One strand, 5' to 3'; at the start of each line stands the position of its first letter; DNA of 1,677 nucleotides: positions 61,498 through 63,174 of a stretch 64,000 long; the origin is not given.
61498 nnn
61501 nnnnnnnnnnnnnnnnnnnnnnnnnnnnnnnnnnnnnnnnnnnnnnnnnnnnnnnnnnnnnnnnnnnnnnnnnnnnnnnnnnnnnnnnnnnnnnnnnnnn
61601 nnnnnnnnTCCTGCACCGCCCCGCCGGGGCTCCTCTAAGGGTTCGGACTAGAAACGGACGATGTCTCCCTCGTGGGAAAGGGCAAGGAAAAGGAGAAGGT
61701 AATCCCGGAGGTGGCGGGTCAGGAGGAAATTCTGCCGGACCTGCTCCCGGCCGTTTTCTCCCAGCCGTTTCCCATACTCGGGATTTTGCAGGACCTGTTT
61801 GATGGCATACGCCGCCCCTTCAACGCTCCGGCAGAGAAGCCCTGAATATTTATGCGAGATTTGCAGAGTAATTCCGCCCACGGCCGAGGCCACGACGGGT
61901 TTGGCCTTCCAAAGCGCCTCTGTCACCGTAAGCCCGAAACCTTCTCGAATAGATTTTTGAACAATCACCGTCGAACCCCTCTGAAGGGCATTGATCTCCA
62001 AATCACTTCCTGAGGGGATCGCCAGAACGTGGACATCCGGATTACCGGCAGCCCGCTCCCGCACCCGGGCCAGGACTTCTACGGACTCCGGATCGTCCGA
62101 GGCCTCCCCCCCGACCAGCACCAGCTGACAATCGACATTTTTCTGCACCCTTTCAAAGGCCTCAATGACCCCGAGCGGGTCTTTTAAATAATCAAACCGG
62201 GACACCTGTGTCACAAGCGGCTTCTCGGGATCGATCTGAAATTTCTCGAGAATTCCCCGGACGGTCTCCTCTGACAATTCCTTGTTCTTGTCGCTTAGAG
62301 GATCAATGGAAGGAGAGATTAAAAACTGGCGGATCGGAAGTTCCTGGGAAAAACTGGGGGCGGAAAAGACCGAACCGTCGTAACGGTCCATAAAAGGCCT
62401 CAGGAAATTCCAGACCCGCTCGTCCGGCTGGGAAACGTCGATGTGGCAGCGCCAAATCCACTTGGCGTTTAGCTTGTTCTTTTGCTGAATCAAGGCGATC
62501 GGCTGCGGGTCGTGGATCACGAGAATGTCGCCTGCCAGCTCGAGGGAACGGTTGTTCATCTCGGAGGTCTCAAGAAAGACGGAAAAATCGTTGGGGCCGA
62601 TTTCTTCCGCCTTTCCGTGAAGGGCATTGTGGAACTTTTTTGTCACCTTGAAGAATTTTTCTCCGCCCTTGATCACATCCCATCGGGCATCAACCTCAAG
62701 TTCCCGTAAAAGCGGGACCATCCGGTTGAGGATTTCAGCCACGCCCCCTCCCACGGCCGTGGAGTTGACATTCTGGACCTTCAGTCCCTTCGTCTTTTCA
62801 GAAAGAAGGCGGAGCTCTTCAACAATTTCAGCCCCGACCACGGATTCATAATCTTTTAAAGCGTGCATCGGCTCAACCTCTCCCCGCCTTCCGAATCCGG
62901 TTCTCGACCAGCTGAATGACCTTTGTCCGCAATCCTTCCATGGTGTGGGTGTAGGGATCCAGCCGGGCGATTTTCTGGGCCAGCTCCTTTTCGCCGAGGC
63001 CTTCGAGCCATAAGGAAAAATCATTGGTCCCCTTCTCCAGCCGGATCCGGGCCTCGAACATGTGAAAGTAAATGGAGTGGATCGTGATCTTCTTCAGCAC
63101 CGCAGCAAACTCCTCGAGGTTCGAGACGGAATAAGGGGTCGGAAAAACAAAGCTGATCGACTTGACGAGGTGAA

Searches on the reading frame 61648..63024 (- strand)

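Call 69: search_protein_families(library=pfam, proteins=[window:61648-63024:-], max_evalue=0.001)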
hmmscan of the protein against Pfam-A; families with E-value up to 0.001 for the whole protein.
window:61648-63024:- (458 aa): 4 families
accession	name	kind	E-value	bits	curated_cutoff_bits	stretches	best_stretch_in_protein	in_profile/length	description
PF21269.3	TreT_GT1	-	2.3e-55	186.7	27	1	85-226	1-143/144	Trehalose synthase, N-terminal domain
PF00534.26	Glycos_transf_1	-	4.6e-25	88.6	26.4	1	260-427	7-171/172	Glycosyl transferases group 1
PF13692.12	Glyco_trans_1_4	-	1.5e-14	54.9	27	1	269-414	2-142/142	Glycosyl transferases group 1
PF20706.3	GT4-conflict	-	4.4e-08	32.9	26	1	280-395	211-326/385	Family 4 Glycosyltransferase in conflict systems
